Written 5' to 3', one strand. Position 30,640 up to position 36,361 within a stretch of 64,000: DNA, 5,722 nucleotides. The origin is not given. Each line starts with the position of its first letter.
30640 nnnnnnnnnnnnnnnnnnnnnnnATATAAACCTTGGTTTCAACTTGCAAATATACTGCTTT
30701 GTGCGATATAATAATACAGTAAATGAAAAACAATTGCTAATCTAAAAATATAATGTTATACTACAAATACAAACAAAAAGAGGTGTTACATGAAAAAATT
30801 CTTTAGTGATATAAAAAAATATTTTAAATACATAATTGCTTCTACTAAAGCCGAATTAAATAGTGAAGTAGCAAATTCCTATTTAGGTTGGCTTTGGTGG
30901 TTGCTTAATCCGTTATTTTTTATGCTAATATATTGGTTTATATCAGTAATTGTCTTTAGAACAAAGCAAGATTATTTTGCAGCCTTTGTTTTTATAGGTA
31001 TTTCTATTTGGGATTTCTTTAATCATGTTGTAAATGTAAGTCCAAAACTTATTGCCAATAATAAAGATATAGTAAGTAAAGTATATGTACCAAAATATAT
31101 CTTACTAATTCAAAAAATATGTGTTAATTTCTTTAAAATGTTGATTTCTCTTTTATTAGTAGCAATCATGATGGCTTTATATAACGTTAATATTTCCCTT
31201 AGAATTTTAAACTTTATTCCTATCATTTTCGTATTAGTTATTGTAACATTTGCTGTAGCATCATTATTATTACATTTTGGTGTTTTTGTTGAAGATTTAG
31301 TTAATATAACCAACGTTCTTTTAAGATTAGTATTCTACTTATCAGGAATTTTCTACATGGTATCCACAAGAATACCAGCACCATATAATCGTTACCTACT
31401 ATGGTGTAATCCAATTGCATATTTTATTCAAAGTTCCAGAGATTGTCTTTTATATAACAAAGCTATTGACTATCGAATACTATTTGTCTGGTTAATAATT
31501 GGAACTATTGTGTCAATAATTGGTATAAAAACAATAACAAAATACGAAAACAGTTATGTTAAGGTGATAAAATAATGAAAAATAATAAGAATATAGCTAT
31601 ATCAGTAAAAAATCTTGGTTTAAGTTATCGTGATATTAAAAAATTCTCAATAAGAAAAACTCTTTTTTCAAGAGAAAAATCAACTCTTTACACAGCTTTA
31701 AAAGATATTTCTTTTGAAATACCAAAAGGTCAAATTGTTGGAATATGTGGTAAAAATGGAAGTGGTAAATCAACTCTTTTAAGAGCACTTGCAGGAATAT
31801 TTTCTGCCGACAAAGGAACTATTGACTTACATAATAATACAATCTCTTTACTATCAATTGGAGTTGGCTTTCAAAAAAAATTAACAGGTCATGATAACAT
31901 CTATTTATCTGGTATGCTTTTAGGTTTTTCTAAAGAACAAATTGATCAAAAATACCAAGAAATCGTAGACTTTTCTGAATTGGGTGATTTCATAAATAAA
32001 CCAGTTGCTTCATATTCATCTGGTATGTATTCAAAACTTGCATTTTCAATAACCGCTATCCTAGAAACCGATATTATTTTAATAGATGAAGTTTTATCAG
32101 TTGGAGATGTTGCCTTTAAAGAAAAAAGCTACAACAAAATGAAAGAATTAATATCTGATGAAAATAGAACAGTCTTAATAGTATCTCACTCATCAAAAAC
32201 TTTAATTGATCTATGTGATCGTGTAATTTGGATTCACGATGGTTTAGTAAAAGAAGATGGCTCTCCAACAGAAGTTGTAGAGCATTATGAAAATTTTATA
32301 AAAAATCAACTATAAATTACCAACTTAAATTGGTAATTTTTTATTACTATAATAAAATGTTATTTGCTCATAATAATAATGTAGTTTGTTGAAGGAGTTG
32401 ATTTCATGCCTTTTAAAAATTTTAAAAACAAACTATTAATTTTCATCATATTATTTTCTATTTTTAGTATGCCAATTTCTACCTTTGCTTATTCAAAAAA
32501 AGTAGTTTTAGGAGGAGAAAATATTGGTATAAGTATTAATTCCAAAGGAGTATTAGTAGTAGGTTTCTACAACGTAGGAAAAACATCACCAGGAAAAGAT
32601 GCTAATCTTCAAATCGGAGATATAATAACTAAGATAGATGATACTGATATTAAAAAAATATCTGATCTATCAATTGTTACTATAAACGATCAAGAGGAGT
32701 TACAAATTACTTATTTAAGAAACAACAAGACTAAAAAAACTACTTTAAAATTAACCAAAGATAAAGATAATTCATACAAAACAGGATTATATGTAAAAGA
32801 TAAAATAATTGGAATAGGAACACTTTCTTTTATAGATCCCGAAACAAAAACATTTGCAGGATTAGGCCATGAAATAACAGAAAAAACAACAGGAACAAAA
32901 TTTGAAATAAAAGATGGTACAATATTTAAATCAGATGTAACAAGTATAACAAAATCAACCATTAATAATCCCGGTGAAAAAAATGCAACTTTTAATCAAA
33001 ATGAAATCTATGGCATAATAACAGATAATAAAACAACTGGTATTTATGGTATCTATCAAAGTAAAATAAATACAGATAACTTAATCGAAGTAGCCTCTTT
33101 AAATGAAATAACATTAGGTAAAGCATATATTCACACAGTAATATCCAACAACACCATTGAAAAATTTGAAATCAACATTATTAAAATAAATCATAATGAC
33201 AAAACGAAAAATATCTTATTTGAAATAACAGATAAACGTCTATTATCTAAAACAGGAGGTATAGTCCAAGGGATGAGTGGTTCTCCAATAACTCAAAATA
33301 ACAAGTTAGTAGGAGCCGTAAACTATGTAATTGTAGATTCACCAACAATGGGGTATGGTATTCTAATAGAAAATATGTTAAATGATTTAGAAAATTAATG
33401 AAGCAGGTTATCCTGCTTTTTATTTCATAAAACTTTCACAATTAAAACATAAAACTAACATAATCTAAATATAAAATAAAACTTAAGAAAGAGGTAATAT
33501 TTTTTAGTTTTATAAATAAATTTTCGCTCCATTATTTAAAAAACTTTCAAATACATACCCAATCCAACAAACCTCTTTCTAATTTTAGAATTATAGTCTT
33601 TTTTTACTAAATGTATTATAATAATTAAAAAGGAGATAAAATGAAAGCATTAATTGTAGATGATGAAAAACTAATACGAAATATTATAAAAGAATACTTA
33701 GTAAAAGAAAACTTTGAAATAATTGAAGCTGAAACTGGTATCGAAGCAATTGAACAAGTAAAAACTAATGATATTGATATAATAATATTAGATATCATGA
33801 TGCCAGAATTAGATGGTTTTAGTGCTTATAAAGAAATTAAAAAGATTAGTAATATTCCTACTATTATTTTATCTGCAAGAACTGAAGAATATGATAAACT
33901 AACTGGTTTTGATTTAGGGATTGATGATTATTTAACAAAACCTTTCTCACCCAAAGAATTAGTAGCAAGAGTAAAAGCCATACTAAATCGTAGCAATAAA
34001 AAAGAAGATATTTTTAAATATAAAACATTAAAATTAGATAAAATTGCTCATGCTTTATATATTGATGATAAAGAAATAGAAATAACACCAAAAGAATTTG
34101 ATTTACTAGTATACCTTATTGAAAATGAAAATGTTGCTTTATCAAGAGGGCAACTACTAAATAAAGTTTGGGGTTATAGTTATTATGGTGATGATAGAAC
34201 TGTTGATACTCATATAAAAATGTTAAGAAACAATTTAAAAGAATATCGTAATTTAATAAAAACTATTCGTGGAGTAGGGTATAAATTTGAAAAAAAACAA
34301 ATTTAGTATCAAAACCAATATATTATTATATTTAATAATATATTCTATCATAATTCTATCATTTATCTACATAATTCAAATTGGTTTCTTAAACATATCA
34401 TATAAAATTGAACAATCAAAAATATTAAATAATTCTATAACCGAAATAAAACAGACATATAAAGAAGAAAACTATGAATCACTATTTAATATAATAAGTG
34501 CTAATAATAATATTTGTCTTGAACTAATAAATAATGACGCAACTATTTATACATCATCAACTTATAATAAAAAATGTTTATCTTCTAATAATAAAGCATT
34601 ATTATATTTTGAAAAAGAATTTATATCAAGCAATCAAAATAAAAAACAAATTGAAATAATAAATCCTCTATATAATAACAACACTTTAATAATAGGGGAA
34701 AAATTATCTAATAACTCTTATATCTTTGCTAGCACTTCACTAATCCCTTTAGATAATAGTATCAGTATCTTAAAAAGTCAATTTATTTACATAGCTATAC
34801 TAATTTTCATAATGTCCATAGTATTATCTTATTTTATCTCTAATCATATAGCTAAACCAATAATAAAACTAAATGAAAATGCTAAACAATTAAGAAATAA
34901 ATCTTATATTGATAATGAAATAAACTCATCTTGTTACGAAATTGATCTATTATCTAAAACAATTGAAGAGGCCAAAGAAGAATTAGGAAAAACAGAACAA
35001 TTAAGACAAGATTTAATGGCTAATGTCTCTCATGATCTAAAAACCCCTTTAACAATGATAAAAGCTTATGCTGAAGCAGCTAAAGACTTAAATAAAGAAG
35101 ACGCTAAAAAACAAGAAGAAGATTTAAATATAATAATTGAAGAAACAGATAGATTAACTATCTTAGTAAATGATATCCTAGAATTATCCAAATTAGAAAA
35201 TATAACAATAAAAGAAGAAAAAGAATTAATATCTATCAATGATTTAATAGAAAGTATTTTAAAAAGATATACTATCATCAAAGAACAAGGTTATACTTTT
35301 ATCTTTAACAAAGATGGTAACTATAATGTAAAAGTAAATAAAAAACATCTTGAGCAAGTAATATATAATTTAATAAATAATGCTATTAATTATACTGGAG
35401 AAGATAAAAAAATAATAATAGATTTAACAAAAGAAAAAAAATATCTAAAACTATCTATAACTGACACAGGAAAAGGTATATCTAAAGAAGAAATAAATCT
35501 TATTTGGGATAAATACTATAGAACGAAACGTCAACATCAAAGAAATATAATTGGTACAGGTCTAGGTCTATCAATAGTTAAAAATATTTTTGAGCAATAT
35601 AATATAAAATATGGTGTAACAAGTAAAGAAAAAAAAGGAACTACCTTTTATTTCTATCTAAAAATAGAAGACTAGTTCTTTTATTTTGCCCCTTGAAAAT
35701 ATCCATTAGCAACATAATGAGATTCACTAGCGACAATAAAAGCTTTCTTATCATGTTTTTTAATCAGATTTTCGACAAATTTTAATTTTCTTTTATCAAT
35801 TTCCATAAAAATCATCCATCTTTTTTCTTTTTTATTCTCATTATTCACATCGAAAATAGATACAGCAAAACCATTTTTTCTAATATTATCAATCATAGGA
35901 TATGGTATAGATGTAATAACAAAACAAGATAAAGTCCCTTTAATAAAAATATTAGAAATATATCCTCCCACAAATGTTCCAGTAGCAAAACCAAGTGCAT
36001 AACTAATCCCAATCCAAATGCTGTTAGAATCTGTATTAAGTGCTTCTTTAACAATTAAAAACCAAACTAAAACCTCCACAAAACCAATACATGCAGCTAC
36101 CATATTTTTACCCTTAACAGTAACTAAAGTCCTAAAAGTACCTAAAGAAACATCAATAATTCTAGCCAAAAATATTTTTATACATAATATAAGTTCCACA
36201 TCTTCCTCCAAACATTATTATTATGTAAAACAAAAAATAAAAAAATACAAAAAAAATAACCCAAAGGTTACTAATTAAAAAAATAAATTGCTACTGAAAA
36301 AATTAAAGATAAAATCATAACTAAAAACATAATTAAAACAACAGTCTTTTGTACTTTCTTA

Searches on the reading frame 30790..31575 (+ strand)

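Call 10: search_protein_families(library=pfam, proteins=[window:30790-31575:+], max_evalue=0.001)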
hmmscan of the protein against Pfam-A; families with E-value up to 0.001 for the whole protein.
window:30790-31575:+ (261 aa): 1 family
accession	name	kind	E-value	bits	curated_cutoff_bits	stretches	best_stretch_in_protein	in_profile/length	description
PF01061.29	ABC2_membrane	-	7.2e-11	42.5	26.9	1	16-219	4-209/211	ABC-2 type transporter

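Call 44: search_protein_families(library=ncbifam, proteins=[window:30790-31575:+], max_evalue=0.001)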
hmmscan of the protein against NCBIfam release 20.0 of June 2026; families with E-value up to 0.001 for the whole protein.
window:30790-31575:+ (261 aa): 1 family
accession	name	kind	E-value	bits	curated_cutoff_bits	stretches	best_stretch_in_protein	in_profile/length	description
NF050109.1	galactan_ABC_perm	equivalog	1.1e-07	31.7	380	1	29-247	38-262/272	galactan export ABC transporter permease subunit Wzm/RfbD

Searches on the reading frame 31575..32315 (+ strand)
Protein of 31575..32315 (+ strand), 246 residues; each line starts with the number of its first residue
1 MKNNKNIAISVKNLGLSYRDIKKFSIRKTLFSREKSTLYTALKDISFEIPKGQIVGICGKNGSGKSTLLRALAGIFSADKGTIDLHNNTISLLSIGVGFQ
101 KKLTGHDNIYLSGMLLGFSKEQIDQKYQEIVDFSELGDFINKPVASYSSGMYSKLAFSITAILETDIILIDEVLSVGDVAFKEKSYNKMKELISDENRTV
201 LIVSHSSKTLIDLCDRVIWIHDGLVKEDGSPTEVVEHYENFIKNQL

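Call 10: search_protein_families(library=pfam, proteins=[window:31575-32315:+], max_evalue=0.001)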
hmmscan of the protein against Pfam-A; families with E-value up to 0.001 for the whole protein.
window:31575-32315:+ (246 aa): 7 families
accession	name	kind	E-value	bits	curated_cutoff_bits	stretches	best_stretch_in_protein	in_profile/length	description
PF00005.33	ABC_tran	-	2e-20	74.3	25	1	42-173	1-135/137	ABC transporter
PF13476.12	AAA_23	-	2.8e-06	28.5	27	1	44-142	14-123/201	AAA domain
PF13304.12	AAA_21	-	2.1e-05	25.2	27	1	55-97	2-44/304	AAA domain, putative AbiEii toxin, Type IV TA system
PF09818.15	ABC_ATPase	-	3.9e-05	23.2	23.2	0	48-73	76-100/283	P-loop domain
PF13555.12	AAA_29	-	4.1e-05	23.7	27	1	48-80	18-50/61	P-loop containing region of AAA domain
PF13175.12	AAA_15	-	8.7e-05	22.7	32.1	1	42-80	14-55/374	AAA ATPase domain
PF02463.25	SMC_N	-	0.00022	21.2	40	0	52-78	24-50/220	RecF/RecN/SMC N terminal domain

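Call 44: search_protein_families(library=ncbifam, proteins=[window:31575-32315:+], max_evalue=0.001)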
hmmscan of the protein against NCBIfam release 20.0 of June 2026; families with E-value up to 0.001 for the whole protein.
window:31575-32315:+ (246 aa): 187 families (the best 25 are shown)
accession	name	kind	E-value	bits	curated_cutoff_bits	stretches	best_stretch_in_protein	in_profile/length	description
NF010065.0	PRK13545.1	equivalog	7.7e-64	216.3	538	1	22-244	19-240/549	teichoic acids export protein ATP-binding subunit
NF010066.0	PRK13546.1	equivalog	2.1e-57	194.5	320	1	6-244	2-240/264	teichoic acids export ABC transporter ATP-binding subunit TagH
NF050108.1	galactan_ABC_ATP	equivalog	2.3e-52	177.6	400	1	35-239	38-241/244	galactan export ABC transporter ATP-binding subunit Wzt/RfbE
TIGR01188.1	drrA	subfamily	5.1e-29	101.5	312.45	1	40-235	7-212/302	daunorubicin resistance ABC transporter, ATP-binding protein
TIGR04521.1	ECF_ATPase_2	equivalog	1.1e-28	100.1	330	1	30-245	9-243/279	energy-coupling factor transporter ATPase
TIGR04520.1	ECF_ATPase_1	equivalog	6.5e-27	94.6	315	2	117-245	107-234/269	energy-coupling factor transporter ATPase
TIGR00968.1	3a0106s01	subfamily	2.9e-25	89.2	342.75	1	39-239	13-223/237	sulfate ABC transporter ATP-binding protein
NF010156.0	PRK13635.1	equivalog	7.1e-25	87.7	392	1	28-241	10-234/279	energy-coupling factor ABC transporter ATP-binding protein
TIGR03265.1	PhnT2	equivalog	7.8e-25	87.8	457.7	1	38-239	16-227/353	putative 2-aminoethylphosphonate ABC transporter ATP-binding protein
NF040933.2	ABC_arch_GlcV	equivalog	7.9e-24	84.2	450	1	30-239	11-234/357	glucose ABC transporter ATP-binding protein GlcV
NF006987.0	PRK09452.1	equivalog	9e-23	80.6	482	1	40-241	31-242/378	spermidine/putrescine ABC transporter ATP-binding protein PotA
NF040840.2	tungstate_WtpC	equivalog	1.2e-22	80.6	440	1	41-239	15-223/347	tungstate ABC transporter ATP-binding protein WtpC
NF033858.1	ABC2_perm_RbbA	equivalog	1.7e-22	79.2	1050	1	38-238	278-488/909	ribosome-associated ATPase/putative transporter RbbA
NF043075.1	MMSYN1_0197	equivalog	2.4e-22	79.3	550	1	40-241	16-227/341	spermidine/putrescine ABC transporter ATP-binding protein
NF010158.0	PRK13637.1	equivalog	2.6e-21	76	390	1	39-240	20-238/287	energy-coupling factor transporter ATPase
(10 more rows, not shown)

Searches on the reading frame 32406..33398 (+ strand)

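Call 10: search_protein_families(library=pfam, proteins=[window:32406-33398:+], max_evalue=0.001)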
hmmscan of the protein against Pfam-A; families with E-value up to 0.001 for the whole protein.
window:32406-33398:+ (330 aa): 4 families
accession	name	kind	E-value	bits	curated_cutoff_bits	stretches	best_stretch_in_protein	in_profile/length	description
PF05580.18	Peptidase_S55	-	8.7e-70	235.4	25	1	123-325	2-210/210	SpoIVB peptidase S55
PF13180.12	PDZ_2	-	1.8e-09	38.2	27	1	45-116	10-80/80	PDZ domain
PF00595.29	PDZ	-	2.4e-05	25.1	23.2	1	37-97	9-72/81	PDZ domain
PF17820.7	PDZ_6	-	2.9e-05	24.1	27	1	55-89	3-37/54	PDZ domain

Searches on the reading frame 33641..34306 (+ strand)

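Call 10: search_protein_families(library=pfam, proteins=[window:33641-34306:+], max_evalue=0.001)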
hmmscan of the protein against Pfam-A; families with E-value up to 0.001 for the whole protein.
window:33641-34306:+ (221 aa): 2 families
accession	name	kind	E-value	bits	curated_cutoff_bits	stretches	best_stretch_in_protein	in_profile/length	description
PF00072.30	Response_reg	-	5.1e-30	104.3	30.2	1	4-112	2-111/111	Response regulator receiver domain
PF00486.34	Trans_reg_C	-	1.4e-26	92.8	26.2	1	144-216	2-77/77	Transcriptional regulatory protein, C terminal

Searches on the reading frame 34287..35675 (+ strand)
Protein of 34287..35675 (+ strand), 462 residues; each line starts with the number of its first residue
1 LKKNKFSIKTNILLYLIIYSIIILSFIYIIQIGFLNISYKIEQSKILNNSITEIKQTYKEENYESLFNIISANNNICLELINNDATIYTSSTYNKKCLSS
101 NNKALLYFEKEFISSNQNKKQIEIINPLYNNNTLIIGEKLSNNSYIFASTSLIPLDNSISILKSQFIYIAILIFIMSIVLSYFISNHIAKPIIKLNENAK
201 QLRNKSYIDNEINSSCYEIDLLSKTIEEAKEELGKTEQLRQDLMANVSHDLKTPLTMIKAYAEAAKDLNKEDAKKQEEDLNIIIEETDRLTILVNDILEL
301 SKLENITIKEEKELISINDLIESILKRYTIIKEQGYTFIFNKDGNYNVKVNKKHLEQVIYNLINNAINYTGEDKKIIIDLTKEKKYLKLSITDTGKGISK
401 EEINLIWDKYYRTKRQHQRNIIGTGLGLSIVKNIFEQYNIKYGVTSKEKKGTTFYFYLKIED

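Call 10: search_protein_families(library=pfam, proteins=[window:34287-35675:+], max_evalue=0.001)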
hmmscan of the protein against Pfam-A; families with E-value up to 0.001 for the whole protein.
window:34287-35675:+ (462 aa): 3 families
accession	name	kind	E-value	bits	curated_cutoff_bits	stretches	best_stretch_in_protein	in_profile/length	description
PF02518.31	HATPase_c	-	1.4e-24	87.1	26.4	1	352-460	3-109/111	Histidine kinase-, DNA gyrase B-, and HSP90-like ATPase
PF00512.31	HisKA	-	5.8e-18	65.1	26.9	1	240-305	2-65/66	His Kinase A (phospho-acceptor) domain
PF13589.12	HATPase_c_3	-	5.1e-05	23.8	25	1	355-428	3-77/137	Histidine kinase-, DNA gyrase B-, and HSP90-like ATPase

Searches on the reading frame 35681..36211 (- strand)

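Call 70: search_protein_families(library=pfam, proteins=[window:35681-36211:-], max_evalue=0.0001)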
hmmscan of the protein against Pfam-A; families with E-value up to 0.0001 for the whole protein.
window:35681-36211:- (176 aa): 2 families
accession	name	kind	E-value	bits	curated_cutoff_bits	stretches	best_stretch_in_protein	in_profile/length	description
PF18955.5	DUF5698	-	1.4e-17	64.3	27.5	1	25-82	1-57/58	Domain of unknown function (DUF5698)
PF10035.14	DUF2179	-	2.3e-06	27.8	22.8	1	127-167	13-53/55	Uncharacterized protein conserved in bacteria (DUF2179)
